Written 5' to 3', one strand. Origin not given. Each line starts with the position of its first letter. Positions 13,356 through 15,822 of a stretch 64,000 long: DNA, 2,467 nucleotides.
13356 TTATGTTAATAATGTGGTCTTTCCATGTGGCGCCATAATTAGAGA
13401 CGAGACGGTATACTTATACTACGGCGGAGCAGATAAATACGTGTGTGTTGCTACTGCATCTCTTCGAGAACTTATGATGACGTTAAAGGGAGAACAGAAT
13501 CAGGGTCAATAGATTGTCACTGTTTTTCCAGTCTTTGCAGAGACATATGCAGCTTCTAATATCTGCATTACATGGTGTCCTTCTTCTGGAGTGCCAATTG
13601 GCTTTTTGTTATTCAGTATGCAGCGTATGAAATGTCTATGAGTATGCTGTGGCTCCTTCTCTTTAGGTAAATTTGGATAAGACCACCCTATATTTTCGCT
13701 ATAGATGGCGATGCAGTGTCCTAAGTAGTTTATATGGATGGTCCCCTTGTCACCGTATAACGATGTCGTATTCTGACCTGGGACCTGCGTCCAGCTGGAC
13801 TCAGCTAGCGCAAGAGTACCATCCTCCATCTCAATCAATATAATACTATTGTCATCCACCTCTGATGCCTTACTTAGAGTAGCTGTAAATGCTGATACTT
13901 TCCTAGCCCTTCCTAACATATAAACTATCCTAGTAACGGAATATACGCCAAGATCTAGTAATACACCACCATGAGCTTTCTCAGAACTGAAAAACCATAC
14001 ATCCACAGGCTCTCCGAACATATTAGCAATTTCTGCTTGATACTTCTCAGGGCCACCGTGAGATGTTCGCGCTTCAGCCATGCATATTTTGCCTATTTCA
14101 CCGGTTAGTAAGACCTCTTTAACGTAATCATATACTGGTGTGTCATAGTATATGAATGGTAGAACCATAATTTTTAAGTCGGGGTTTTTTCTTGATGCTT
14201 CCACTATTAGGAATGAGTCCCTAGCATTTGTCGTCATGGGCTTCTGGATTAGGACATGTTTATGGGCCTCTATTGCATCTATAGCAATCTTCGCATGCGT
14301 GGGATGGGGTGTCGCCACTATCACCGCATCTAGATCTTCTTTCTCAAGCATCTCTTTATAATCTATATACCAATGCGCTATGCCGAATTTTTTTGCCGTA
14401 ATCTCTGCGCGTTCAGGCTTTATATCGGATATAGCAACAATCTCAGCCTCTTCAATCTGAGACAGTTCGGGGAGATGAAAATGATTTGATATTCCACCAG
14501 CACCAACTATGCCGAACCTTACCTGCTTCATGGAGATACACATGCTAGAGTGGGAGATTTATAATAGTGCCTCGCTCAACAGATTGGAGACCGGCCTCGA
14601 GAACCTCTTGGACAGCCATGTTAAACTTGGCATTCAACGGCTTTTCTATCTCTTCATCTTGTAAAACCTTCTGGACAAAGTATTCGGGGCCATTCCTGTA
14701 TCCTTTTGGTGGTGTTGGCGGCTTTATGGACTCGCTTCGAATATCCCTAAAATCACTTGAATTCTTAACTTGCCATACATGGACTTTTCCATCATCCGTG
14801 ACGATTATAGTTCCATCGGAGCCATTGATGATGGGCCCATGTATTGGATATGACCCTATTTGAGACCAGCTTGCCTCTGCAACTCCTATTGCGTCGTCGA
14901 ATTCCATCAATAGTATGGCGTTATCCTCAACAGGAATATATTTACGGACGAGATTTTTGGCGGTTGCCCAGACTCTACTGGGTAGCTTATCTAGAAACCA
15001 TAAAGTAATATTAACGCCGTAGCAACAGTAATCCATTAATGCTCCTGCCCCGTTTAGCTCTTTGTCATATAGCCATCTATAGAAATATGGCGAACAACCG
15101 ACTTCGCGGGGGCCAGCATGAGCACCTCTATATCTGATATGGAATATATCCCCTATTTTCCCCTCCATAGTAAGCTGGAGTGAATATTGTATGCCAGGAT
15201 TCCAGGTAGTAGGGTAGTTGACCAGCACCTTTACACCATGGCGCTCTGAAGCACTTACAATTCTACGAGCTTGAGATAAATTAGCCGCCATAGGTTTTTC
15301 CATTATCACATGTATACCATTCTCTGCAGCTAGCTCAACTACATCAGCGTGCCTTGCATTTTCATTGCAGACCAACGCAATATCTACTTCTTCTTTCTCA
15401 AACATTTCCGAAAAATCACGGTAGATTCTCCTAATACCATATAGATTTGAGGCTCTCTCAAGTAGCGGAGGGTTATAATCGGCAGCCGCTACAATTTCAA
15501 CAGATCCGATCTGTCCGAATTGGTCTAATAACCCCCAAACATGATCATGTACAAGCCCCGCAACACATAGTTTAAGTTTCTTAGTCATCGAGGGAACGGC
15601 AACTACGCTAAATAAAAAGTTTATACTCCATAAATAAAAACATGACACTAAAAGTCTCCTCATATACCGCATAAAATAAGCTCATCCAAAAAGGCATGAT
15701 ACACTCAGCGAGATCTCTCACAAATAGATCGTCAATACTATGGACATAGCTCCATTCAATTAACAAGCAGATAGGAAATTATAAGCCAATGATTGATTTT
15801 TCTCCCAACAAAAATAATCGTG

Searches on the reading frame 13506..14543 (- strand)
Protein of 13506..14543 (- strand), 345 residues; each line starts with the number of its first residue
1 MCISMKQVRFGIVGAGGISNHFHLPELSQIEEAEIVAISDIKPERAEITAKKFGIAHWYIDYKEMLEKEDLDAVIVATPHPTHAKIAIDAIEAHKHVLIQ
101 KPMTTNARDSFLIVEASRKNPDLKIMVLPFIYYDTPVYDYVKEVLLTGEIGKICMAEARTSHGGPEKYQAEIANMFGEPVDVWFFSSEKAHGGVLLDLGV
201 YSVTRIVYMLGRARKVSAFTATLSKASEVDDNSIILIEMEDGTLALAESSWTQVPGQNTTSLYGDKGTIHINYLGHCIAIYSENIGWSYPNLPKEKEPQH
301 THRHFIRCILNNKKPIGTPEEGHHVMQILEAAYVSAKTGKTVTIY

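Call 43: search_protein_families(library=pfam, proteins=[window:13506-14543:-], max_evalue=0.00001)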
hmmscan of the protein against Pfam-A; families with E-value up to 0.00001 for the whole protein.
window:13506-14543:- (345 aa): 3 families
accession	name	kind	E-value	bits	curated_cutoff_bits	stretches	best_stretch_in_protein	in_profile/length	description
PF01408.29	GFO_IDH_MocA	-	4.7e-26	92.3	24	1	8-121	1-113/120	Oxidoreductase family, NAD-binding Rossmann fold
PF22725.1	GFO_IDH_MocA_C3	-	1.8e-23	83.3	27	1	139-269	2-123/124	GFO/IDH/MocA C-terminal domain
PF02894.22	GFO_IDH_MocA_C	-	1.5e-14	54.7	22.9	1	142-344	1-218/218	Oxidoreductase family, C-terminal alpha/beta domain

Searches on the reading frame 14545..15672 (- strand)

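Call 43: search_protein_families(library=pfam, proteins=[window:14545-15672:-], max_evalue=0.00001)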
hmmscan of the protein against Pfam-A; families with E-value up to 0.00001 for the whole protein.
window:14545-15672:- (375 aa): 3 families
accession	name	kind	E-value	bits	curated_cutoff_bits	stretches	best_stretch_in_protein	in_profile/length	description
PF22725.1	GFO_IDH_MocA_C3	-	3.3e-20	72.8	27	1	166-289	6-123/124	GFO/IDH/MocA C-terminal domain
PF01408.29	GFO_IDH_MocA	-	1.2e-19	71.6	24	1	58-153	26-120/120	Oxidoreductase family, NAD-binding Rossmann fold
PF02894.22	GFO_IDH_MocA_C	-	8.8e-13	49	22.9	1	170-372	6-217/218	Oxidoreductase family, C-terminal alpha/beta domain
